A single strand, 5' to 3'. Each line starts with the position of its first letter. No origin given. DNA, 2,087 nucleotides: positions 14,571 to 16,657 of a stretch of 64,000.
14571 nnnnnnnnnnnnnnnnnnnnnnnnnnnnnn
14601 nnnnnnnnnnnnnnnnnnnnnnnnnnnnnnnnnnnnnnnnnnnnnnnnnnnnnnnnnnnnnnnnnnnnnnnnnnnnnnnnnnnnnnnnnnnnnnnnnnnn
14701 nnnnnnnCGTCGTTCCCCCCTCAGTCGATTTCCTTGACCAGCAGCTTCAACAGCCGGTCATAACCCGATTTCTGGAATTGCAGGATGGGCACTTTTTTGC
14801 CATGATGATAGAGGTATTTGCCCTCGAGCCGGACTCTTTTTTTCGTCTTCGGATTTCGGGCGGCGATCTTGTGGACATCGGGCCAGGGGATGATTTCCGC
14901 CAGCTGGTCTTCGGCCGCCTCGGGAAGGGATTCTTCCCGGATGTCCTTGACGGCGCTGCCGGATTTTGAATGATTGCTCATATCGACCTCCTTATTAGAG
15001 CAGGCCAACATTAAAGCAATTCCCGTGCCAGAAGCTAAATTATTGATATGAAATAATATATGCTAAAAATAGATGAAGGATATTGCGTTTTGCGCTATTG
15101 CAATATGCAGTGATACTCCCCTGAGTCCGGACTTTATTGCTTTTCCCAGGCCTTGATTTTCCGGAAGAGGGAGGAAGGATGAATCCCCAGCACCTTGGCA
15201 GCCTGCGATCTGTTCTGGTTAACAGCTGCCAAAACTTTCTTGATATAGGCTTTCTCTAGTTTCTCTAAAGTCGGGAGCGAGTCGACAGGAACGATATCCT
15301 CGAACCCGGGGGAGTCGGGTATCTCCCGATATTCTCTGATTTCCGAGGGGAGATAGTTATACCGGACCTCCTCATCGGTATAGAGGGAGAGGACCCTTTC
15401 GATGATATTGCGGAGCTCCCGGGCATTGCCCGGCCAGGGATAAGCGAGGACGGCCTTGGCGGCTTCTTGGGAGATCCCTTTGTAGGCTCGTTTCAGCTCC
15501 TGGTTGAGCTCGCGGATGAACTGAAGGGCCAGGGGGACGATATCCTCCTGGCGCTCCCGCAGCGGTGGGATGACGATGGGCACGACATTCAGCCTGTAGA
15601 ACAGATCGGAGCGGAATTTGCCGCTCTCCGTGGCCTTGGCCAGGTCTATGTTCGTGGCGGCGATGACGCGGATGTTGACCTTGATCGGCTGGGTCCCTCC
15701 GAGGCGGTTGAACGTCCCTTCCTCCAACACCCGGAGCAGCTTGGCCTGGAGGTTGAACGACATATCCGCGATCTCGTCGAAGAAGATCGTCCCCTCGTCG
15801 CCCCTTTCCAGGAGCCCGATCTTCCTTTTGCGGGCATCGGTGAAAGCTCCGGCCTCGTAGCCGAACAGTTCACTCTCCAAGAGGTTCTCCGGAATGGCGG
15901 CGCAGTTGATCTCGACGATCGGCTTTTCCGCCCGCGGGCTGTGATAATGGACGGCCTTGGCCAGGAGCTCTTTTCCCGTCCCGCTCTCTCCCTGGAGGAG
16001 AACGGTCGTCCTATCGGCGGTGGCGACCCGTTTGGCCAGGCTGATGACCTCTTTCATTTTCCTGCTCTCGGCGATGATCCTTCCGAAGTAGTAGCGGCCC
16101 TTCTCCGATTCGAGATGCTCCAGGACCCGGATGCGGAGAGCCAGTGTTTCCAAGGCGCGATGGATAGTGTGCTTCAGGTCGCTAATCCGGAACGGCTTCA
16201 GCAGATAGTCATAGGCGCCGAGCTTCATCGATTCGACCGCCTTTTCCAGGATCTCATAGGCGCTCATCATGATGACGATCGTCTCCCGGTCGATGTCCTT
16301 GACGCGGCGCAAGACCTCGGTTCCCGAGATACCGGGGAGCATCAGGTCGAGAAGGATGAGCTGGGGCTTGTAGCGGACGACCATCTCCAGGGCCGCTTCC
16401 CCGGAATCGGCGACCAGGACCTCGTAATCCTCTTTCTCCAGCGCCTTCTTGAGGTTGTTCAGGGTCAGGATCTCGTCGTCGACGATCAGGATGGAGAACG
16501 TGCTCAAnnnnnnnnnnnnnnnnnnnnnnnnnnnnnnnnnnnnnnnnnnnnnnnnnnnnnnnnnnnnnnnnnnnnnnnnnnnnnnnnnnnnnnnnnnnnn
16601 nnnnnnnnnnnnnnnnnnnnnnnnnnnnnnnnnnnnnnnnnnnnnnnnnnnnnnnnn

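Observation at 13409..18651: Near-consensus sigma-54 promoter links an NtrB/NtrC-like two-component pair to a small unknown ORF and gdhA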

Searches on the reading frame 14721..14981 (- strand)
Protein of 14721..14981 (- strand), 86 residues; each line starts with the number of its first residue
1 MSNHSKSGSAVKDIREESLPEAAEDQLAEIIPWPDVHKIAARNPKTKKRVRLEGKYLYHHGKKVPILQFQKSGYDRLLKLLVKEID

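Call 3: search_protein_families(library=pfam, proteins=[window:14721-14981:-], max_evalue=0.01)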
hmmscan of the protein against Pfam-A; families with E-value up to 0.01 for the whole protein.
window:14721-14981:- (86 aa): 0 families

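Call 7: find_homologous_proteins(query=window:14721-14981:-)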
Query window:14721-14981:- (86 aa): 104 proteins with E <= 0.001 among 106 candidates.
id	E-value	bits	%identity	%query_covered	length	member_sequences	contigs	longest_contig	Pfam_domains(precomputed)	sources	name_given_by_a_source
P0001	2.7e-42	160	89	99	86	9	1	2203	-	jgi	jgi:hypothetical protein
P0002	2.6e-41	157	86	99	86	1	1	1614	-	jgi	jgi:hypothetical protein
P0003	6.5e-41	156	87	99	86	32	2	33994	-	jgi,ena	-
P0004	3.3e-40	154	86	99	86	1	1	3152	-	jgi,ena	-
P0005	6.5e-40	153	87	99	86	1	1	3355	-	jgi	jgi:hypothetical protein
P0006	1.1e-39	152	86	99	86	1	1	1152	-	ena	-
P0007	1.3e-39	152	85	99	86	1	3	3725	-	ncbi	-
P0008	4.5e-39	150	86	99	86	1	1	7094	-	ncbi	-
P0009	6.9e-39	149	85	99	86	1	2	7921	-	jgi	jgi:hypothetical protein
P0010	1.4e-38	148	84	99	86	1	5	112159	-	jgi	jgi:hypothetical protein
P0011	1.4e-38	148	84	99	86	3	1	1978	-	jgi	jgi:hypothetical protein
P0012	3.6e-38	147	82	99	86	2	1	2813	-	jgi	jgi:hypothetical protein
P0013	4.7e-38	147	81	99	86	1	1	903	-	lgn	-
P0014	7.4e-38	146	84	99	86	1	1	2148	-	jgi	jgi:hypothetical protein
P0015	2.6e-37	144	81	99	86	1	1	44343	-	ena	-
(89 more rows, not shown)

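Call 10: find_related_loci(query=A1, collection=genome_contigs, flank=7000)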
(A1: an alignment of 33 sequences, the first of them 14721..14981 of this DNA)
Query A1 (86 aa) in genome_contigs; peptide patterns used: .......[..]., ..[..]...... (x = any residue, [..] = any of these).
161 stretches matched a pattern; 42 encode a relative of the query (tblastn E <= 1e-3); 42 distinct loci.
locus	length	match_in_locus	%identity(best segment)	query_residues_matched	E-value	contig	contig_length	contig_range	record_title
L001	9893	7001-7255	94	1-85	1e-50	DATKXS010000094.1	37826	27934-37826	MAG TPA_asm: Candidatus Desulfaltia sp. isolate SMAG_U14198 k141_3912354, whole genome shotgun sequence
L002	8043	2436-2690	93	1-85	1e-49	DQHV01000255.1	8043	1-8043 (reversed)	MAG TPA_asm: Candidatus Aminicenantes bacterium isolate UBA8522 contig_76767, whole genome shotgun sequence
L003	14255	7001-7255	93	1-85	1e-49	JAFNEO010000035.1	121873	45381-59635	MAG: Candidatus Aminicenantes bacterium isolate bin_1 PROKKA_contig000035, whole genome shotgun sequence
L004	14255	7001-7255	89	1-85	2e-48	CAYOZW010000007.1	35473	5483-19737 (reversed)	MAG TPA_asm: uncultured Eubacteriales bacterium isolate binchicken_co81_511 genome assembly, contig: NODE_1373_length_35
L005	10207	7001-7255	79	1-85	2e-43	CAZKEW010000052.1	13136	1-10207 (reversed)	MAG TPA_asm: uncultured Eubacteriales bacterium isolate binchicken_co266_180 genome assembly, contig: NODE_8208_length_1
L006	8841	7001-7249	64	1-85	5e-32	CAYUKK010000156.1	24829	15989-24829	MAG TPA_asm: uncultured Eubacteriales bacterium isolate SRP231805_co4_152 genome assembly, contig: k141_155579, whole ge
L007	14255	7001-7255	62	1-85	1e-31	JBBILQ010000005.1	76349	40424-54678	MAG: Candidatus Aminicenantes bacterium isolate RVF170221_bin_212 NODE_209_length_76349_cov_6.528469, whole genome shotg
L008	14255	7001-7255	60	1-85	2e-28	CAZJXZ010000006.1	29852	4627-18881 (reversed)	MAG TPA_asm: uncultured Eubacteriales bacterium isolate binchicken_co383_20 genome assembly, contig: NODE_283_length_298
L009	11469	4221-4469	57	1-86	3e-28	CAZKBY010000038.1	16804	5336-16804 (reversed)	MAG TPA_asm: uncultured Eubacteriales bacterium isolate binchicken_co274_232 genome assembly, contig: NODE_8668_length_1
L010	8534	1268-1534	59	1-86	3e-28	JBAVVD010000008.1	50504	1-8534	MAG: Candidatus Aminicenantales bacterium isolate MFD01647_ilm_asm_bin15 k127_110450, whole genome shotgun sequence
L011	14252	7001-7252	62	1-85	1e-26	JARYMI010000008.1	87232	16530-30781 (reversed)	MAG: Clostridiales bacterium isolate A05DMB-I-28 NODE_8_length_87232_cov_10.102714, whole genome shotgun sequence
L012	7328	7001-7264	58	1-86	4e-26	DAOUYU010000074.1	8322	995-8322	MAG TPA_asm: Candidatus Aminicenantes bacterium isolate CSMAG_935 CSMAG_935_k141_3901390_length_8322_cov_8.0000, whole g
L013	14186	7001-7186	60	24-85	1e-21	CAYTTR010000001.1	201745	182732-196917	MAG TPA_asm: uncultured Eubacteriales bacterium isolate SRP141376_co1_376 genome assembly, contig: NODE_97_length_201745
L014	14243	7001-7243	55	3-86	2e-21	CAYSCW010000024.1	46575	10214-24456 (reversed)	MAG TPA_asm: uncultured Eubacteriales bacterium isolate binchicken_co34_437 genome assembly, contig: NODE_999_length_465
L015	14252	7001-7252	53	1-85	2e-21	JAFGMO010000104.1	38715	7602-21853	MAG: Candidatus Aminicenantes bacterium isolate Zod_Metabat.480 k87_15053667, whole genome shotgun sequence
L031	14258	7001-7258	44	1-85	1e-16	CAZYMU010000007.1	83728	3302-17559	MAG TPA_asm: uncultured Eubacteriales bacterium isolate binchicken_co262_58 genome assembly, contig: NODE_175_length_837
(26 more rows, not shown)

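Call 22: predict_structure(alignment_id=A1)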
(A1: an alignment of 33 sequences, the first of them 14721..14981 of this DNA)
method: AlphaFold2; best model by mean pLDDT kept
length: 86 residues; sequences in the alignment: 33
mean_pLDDT: 65.3   pTM: 0.29
mean pLDDT of the five models: 65.3, 62.8, 62.3, 62.1, 58.3
residues with pLDDT >= 90: 0; 70-90: 42; 50-70: 19; < 50: 25
segments of 3 or more residues with pLDDT < 50: 1-24
pLDDT, mean of each block of 10 residues (from residue 1): 44 39 58 74 64 79 83 80 67
secondary structure, 60 per line:
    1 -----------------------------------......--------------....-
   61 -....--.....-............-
elements in order: H36-41 E56-59 E62-65 H68-72 H74-85

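Call 27: fold_search(model_id=the predicted structure, library=pdb)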
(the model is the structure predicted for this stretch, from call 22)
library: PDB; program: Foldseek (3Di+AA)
matches with E <= 10: 5; with E <= 0.001: 0
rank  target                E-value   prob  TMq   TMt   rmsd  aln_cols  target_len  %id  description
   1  1vyn_MODEL_1_A        2.8e+00  0.14  0.23  0.17   3.0        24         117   33  STRUCTURE AND NUCLEIC ACID BINDING OF THE DROSOPHILA ARGONAUTE2 PAZ DOMAIN (released 2004-05-11)
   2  9je9_A                5.8e+00  0.08  0.20  0.05   2.9        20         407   25  Crystal structure of a amidase that can hydrolase PU plastic (released 2025-07-09)
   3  2lp7_MODEL_1_A        7.7e+00  0.03  0.17  0.24  10.7        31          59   29  Structure of gp41-M-MAT, a membrane associated MPER trimer from HIV-1 gp41. (released 2013-02-06)
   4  3mj0_A                8.3e+00  0.04  0.21  0.16   3.2        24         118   33  Crystal Structure of Drosophia Ago-PAZ domain in complex with 3'-end 2'-O-methylated RNA (released 2011-05-25)
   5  3ixe_B                8.9e+00  0.06  0.18  0.22   2.4        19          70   32  Structural basis of competition between PINCH1 and PINCH2 for binding to the ankyrin repeat domain of integrin-linked  (released 2009-12-15)

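Call 31: search_protein_families(library=ncbifam, proteins=[window:14721-14981:-], max_evalue=0.001)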
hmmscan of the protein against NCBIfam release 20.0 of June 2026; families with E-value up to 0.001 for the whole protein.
window:14721-14981:- (86 aa): 0 families

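Call 39: search_protein_representatives(alignment_id=A1)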
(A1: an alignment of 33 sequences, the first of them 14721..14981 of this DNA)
Query: 33 sequences, 87 profile positions. Proteins with E-value up to 0.001 (for the whole library): 18; up to 1e-10: 7; up to 1e-30: 0. The best 18 are listed.
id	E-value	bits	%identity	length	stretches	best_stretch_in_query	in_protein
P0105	1.3e-25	105.6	-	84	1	1-86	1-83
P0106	3.6e-25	104.2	-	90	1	1-87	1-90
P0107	2.9e-22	94.9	-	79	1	13-87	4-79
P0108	7.1e-21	90.4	-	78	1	17-86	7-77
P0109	5.6e-19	84.3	-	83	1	17-86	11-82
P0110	9.7e-19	83.6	-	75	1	12-86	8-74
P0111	8.4e-18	80.6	-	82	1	21-86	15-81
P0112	1.2e-10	57.6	-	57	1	44-85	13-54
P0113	1.9e-09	53.8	-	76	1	39-84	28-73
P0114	7.1e-09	52.0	-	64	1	34-83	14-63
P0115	2.5e-08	50.2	-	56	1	52-86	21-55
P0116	2.2e-07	47.2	-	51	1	61-86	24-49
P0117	4.0e-07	46.4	-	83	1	3-57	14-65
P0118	5.0e-07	46.0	-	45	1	44-83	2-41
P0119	5.9e-07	45.8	-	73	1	1-65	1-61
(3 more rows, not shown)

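Call 72: list_cluster_members(proteins=[L031:7001-8563:+])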
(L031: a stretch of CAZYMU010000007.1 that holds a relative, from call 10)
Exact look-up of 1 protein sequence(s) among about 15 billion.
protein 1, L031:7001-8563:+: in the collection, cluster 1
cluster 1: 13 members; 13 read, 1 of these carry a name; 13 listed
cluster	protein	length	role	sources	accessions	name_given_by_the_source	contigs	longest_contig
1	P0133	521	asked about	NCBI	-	-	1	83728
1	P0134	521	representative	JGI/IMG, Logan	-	-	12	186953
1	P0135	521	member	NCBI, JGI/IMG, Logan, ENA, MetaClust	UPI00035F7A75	status=active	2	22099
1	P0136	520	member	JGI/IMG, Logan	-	-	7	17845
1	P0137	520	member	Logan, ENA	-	-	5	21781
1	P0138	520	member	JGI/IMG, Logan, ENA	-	-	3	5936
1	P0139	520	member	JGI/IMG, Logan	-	-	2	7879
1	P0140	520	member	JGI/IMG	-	-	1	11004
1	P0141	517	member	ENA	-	-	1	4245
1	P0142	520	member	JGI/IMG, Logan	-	-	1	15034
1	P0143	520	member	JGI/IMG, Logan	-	-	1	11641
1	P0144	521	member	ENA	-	-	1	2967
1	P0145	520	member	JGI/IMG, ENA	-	-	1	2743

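Call 74: find_homologous_proteins(query=L031:7001-7600:+, max_evalue=1e-20)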
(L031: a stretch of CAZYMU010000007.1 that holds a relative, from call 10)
Query L031:7001-7600:+ (200 aa): 1592 proteins with E <= 1e-20 among 2459 candidates; the best 120 are listed.
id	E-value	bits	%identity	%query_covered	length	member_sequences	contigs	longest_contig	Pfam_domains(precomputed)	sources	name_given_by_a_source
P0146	9.1e-49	184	82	50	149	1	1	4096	PF02812.24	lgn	-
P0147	9.2e-48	181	75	54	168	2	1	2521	PF02812.24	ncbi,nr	ncbi:MAG: Glu/Leu/Phe/Val dehydrogenase, partial [Candidatus Aminicenantes bacterium]|nr:Glu/Leu/Phe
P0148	3.0e-47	179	75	52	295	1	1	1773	PF02812.24,PF00208.28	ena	-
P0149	1.2e-45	174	72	55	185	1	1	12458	PF02812.24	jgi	-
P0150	2.4e-45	173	69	56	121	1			PF02812.24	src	-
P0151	2.1e-43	166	76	49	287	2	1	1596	PF02812.24,PF00208.28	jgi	jgi:glutamate dehydrogenase (NAD(P)+)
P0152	2.8e-43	166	67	55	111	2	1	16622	PF02812.24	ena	-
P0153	4.4e-42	162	76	48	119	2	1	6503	PF02812.24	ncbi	ncbi:amino acid dehydrogenase, partial [candidate division WOR_3 bacterium SM1_77]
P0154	2.6e-39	153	62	59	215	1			PF02812.24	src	-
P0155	4.5e-30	123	53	53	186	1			PF02812.24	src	-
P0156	2.8e-29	120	52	54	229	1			PF02812.24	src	-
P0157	3.1e-29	120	51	53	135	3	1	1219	PF02812.24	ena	-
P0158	4.2e-29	120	54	54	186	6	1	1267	PF02812.24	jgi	-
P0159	6.4e-29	119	57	46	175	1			PF02812.24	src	-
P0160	6.5e-29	119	59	46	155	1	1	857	PF02812.24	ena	-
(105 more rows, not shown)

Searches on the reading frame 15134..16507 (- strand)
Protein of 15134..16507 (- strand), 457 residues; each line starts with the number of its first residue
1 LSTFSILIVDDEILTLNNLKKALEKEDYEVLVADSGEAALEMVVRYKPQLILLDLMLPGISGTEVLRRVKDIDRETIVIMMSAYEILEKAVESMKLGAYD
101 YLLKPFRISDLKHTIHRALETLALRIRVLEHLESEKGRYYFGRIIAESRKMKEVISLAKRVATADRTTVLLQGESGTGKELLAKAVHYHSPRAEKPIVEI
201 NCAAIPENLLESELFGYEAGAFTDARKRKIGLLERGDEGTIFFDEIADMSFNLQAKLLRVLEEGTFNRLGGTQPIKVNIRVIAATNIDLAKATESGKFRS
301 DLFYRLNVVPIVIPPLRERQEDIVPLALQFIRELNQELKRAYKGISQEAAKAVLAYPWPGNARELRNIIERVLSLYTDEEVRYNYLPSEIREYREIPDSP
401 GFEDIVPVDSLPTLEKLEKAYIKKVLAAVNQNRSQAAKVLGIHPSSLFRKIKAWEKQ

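Call 3: search_protein_families(library=pfam, proteins=[window:15134-16507:-], max_evalue=0.01)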
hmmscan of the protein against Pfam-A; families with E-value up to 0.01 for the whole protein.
window:15134-16507:- (457 aa): 11 families
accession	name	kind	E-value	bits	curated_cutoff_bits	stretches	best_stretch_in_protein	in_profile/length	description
PF00158.32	Sigma54_activat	-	8.5e-69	231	20.2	1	144-311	1-167/168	Sigma-54 interaction domain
PF00072.30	Response_reg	-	8.4e-29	100.4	30.2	1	6-115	1-110/111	Response regulator receiver domain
PF25601.1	AAA_lid_14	-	5.9e-23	80.9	27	1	317-394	1-78/87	AAA+ ATPase lid domain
PF14532.12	Sigma54_activ_2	-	1.9e-17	64.3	25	1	151-316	7-138/138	Sigma-54 interaction domain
PF02954.25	HTH_8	-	3.6e-11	43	22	1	413-454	1-42/42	Bacterial regulatory protein, Fis family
PF07724.20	AAA_2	-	1.2e-08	35.6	27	1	168-297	5-135/166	AAA domain (Cdc48 subfamily)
PF07728.20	AAA_5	-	2.3e-07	31.4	22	1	169-287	2-123/139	AAA domain (dynein-related subfamily)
PF00004.35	AAA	-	1.6e-05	25.8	21.2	1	169-287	1-110/131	ATPase family associated with various cellular activities (AAA)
PF01078.27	Mg_chelatase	-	0.00043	20.2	20.3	0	158-192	14-48/207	Magnesium chelatase, subunit ChlI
PF13551.12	HTH_29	-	0.0035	17.8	28.1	1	424-456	3-38/64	Winged helix-turn helix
PF13191.12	AAA_16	-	0.008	17.1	32.6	0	152-211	10-80/167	AAA ATPase domain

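Call 31: search_protein_families(library=ncbifam, proteins=[window:15134-16507:-], max_evalue=0.001)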
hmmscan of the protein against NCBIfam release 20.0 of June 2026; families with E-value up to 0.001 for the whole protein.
window:15134-16507:- (457 aa): 117 families (the best 25 are shown)
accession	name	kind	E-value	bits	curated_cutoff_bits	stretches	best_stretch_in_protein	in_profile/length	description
NF008469.0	PRK11361.1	equivalog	1.1e-124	416.7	714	1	5-453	6-453/461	acetoacetate metabolism transcriptional regulator AtoC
TIGR01818.1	ntrC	equivalog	1.7e-117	393.1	558.6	1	6-391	1-382/463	nitrogen regulation protein NR(I)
TIGR02915.1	PEP_resp_reg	equivalog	4.8e-112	375.1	502.6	1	6-452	1-440/445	PEP-CTERM-box response regulator transcription factor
NF041946.1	LuxO_transreg_Vib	equivalog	2.5e-107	359.6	800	1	20-456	13-462/463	quorum-sensing sigma-54 dependent transcriptional regulator LuxO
NF041552.1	TF_PrdR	equivalog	2.5e-107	359.6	795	1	115-454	240-576/577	sigma-54 dependent transcriptional regulator PrdR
NF051870.1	NAssimRespRegNtrX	equivalog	4.6e-106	355.4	600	1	5-453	3-449/452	nitrogen assimilation response regulator NtrX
NF049963.1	RespRegFlgRCampy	domain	3.1e-102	342.6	750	1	6-455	3-428/429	fla regulon two-component system response regulator FlgR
NF007689.0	PRK10365.1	equivalog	9.9e-98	327.8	760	1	4-451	6-439/441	sigma-54-dependent response regulator transcription factor ZraR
NF008176.1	PRK10923.1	equivalog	3.9e-96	322.5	620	1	5-394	5-389/469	nitrogen regulation protein NR(I)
TIGR01817.1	nifA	equivalog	2.5e-95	320.2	528.85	1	135-384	189-436/534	nif-specific transcriptional activator NifA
NF038308.1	RNA_repair_RtcR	equivalog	6.3e-91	305.8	650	1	85-444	121-501/530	RNA repair transcriptional activator RtcR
NF011695.0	PRK15115.1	equivalog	9.4e-88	294.9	763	1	5-447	8-429/445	two-component system response regulator GlrR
NF050807.1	TransRegFlbDCaul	equivalog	8.8e-87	291.8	750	1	143-455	119-439/454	sigma-54-dependent transcriptional regulator FlbD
TIGR02974.1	phageshock_pspF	equivalog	4.3e-86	289.2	443.55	1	145-380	2-237/336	phage shock protein operon transcriptional activator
NF003451.0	PRK05022.1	equivalog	1.1e-85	288.4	476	1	140-452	188-506/512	nitric oxide reductase transcriptional regulator NorR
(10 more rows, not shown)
